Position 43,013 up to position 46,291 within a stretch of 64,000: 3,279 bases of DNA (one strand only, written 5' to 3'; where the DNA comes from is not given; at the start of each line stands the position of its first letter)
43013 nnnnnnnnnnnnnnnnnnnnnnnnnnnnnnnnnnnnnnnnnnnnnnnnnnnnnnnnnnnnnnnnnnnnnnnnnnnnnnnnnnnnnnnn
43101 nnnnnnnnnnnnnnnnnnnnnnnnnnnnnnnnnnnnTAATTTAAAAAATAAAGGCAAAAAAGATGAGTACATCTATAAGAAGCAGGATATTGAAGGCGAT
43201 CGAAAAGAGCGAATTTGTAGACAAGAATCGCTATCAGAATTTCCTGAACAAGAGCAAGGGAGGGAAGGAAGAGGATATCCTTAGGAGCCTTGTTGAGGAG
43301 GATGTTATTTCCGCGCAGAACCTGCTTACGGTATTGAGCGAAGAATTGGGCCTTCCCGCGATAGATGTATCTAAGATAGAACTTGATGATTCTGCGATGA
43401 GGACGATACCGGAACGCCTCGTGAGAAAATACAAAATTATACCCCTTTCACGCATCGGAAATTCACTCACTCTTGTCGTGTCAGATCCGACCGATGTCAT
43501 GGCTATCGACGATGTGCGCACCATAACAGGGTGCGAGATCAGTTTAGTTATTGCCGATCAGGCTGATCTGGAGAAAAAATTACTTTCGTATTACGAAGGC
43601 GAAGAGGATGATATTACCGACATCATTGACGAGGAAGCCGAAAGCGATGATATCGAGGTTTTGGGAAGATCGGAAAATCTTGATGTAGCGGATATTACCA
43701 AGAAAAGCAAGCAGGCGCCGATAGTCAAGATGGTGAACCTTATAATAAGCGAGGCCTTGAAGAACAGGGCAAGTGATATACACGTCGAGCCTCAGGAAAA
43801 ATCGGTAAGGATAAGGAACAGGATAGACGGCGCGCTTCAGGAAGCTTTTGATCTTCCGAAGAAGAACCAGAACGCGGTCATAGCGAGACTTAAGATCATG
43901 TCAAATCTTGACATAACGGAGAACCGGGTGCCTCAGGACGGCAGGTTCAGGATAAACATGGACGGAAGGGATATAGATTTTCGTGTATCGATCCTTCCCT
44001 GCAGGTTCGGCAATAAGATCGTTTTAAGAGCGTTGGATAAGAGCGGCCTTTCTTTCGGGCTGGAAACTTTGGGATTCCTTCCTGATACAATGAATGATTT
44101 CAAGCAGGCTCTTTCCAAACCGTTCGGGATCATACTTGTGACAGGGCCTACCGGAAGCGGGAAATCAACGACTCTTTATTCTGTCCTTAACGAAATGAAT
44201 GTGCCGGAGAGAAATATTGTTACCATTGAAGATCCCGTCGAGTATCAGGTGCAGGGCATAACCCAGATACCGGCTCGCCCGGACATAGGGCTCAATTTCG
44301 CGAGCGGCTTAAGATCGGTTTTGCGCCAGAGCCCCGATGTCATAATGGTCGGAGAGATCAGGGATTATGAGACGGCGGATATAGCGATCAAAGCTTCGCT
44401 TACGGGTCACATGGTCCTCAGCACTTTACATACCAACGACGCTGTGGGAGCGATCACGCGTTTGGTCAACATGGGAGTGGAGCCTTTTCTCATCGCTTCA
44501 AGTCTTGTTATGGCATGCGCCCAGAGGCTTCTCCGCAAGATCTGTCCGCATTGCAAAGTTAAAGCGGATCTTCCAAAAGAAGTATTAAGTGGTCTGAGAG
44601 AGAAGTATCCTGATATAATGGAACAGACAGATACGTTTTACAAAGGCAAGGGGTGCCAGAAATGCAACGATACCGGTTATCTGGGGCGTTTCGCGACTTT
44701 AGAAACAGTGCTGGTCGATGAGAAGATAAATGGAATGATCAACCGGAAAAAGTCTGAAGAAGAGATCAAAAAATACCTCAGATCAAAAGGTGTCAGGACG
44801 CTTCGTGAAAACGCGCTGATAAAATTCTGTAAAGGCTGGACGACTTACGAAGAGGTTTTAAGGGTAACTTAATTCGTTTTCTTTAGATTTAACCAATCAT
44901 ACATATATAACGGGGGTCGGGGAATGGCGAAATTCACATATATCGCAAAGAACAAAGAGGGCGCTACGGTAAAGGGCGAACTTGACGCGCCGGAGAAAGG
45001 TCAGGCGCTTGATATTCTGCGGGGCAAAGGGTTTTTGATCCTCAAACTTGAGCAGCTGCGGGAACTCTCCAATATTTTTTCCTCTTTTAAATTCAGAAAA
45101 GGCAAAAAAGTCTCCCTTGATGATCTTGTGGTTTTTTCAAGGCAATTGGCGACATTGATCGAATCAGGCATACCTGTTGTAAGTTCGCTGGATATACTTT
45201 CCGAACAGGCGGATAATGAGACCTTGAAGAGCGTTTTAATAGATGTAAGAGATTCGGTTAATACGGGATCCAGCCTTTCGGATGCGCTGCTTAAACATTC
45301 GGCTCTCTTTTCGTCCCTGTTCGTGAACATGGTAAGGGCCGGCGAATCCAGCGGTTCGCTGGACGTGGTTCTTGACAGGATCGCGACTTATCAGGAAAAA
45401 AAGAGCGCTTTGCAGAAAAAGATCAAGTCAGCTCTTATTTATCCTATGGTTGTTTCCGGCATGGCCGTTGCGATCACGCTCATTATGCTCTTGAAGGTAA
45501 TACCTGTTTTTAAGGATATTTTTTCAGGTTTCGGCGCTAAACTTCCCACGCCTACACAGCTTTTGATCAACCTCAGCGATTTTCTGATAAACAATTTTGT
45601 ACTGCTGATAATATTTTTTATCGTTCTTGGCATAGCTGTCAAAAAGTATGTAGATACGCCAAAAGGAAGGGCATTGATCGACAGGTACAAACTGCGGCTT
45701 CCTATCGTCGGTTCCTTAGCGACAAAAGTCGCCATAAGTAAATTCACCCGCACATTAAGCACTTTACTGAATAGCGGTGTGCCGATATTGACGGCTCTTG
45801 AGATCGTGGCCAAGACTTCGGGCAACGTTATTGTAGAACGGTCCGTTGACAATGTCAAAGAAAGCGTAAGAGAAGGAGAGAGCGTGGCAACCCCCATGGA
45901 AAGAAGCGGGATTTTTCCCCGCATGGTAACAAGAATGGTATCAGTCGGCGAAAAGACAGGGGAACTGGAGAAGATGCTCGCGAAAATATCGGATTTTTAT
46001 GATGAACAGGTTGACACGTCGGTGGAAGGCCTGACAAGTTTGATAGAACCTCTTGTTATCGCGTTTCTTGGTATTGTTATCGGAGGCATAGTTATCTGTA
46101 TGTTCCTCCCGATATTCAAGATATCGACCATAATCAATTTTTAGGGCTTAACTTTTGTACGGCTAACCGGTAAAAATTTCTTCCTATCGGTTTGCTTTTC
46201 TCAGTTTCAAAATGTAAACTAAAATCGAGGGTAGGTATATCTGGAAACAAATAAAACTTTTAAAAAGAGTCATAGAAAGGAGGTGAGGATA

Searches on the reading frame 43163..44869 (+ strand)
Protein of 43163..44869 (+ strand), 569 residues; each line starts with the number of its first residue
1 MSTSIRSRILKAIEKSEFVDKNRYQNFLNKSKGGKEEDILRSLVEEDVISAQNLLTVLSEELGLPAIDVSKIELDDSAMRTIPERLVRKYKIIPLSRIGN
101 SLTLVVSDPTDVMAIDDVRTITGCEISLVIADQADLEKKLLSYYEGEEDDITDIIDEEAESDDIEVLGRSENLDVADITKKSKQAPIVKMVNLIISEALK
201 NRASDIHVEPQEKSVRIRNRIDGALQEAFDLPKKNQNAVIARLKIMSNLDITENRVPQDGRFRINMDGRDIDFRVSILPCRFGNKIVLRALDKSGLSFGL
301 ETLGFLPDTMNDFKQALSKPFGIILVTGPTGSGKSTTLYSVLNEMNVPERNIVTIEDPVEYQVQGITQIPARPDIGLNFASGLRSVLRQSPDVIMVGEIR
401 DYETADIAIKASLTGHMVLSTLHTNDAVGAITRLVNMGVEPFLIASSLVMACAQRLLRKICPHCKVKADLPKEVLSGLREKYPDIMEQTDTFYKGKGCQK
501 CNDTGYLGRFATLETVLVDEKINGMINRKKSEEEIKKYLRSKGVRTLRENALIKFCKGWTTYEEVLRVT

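Call 3: search_protein_families(library=pfam, proteins=[window:43163-44869:+], max_evalue=0.01)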
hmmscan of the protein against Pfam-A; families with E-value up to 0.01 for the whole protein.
window:43163-44869:+ (569 aa): 8 families
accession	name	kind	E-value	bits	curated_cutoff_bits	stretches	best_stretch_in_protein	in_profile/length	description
PF00437.27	T2SSE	-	2e-135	451.7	24.9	1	182-567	3-370/370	Type II/IV secretion system protein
PF05157.20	MshEN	-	8.5e-18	64.6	23.1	1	62-148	1-88/90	MshEN domain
PF25199.1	nSTAND_NTPase5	-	0.00034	20.9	34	1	318-364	38-85/145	Novel STAND NTPase 5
PF13401.12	AAA_22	-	0.00066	20.4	27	1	322-360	6-44/130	AAA domain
PF13191.12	AAA_16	-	0.0012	19.9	32.6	1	319-371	22-66/167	AAA ATPase domain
PF13555.12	AAA_29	-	0.0022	18.1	27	1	312-338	14-39/61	P-loop containing region of AAA domain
PF06414.18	Zeta_toxin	-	0.0053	16.7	22.3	1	323-356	18-50/199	Zeta toxin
PF00004.35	AAA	-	0.0064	17.4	21.2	0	324-348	1-25/131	ATPase family associated with various cellular activities (AAA)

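Call 4: search_protein_families(library=ncbifam, proteins=[window:43163-44869:+], max_evalue=0.01)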
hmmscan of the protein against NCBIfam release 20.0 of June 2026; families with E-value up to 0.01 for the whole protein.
window:43163-44869:+ (569 aa): 20 families
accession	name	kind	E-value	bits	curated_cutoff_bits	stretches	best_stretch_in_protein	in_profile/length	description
TIGR02538.1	type_IV_pilB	equivalog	9.1e-187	622.1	675.65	1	9-569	2-562/564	type IV-A pilus assembly ATPase PilB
TIGR02533.1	type_II_gspE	equivalog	7.5e-183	608.6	630.25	1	80-569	2-486/486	type II secretion system ATPase GspE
NF007755.0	PRK10436.1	equivalog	2.2e-136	455.2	617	1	84-569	11-459/465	type II secretion system protein GspE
NF053534.1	T4PilAsmATPsTfpB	equivalog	3.4e-132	441.8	850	1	45-569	59-582/584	type IV pilus assembly ATPase TfpB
NF041000.1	ATPase_ComGA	equivalog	5.6e-74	248.5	300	1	194-458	3-266/267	competence type IV pilus ATPase ComGA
TIGR01420.1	pilT_fam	subfamily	2.1e-53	181.8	319.1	1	193-457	4-268/343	PilT/PilU family type 4a pilus ATPase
TIGR02525.1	plasmid_TraJ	equivalog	3.3e-29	102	368.3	1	311-437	139-272/372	plasmid transfer ATPase TraJ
TIGR02524.1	dot_icm_DotB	equivalog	1.1e-23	84.1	463.3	1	313-436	126-258/358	Dot/Icm type IV secretion system ATPase DotB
TIGR02782.1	TrbB_P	equivalog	2.7e-17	63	304.55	1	324-437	139-255/303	P-type conjugative transfer ATPase TrbB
NF058587.1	archaellum_moto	equivalog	7.7e-17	61.2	550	1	324-436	278-395/527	archaellum flagellar ATPase motor FlaI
NF010407.0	PRK13833.1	subfamily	3.8e-15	56.1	499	1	314-440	138-265/323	conjugal transfer protein TrbB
NF010469.0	PRK13894.1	subfamily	4e-15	56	508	1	323-435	151-265/320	conjugal transfer ATPase TrbB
TIGR02788.1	VirB11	equivalog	3.2e-14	52.7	249.95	1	314-440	138-268/308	P-type DNA transfer ATPase VirB11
TIGR03819.1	heli_sec_ATPase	hypoth_equivalog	1.1e-12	47.8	373.15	1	283-439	139-302/340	TadA family conjugal transfer-associated ATPase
NF008411.1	PRK11234.1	equivalog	2e-10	39.7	1170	1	37-192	510-665/723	cyclic di-3',5'-guanylate-activated glycosyltransferase NfrB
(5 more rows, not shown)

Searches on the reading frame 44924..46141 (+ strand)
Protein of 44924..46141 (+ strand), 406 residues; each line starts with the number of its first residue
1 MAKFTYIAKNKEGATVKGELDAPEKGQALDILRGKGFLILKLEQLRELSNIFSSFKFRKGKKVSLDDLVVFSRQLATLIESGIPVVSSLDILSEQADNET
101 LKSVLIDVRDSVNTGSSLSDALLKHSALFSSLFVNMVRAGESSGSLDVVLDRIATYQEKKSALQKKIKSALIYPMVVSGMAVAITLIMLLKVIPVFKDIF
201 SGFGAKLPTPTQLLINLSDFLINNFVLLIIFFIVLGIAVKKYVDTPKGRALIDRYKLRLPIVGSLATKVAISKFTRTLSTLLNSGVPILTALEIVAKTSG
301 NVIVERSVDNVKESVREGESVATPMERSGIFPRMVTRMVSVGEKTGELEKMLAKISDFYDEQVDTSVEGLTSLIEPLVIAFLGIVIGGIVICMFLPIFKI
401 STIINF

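Call 3: search_protein_families(library=pfam, proteins=[window:44924-46141:+], max_evalue=0.01)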
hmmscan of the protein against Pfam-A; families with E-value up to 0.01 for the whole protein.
window:44924-46141:+ (406 aa): 1 family
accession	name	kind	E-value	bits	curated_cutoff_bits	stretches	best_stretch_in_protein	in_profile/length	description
PF00482.28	T2SSF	-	3.5e-64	214.8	25.2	2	71-194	1-125/125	Type II secretion system (T2SS), protein F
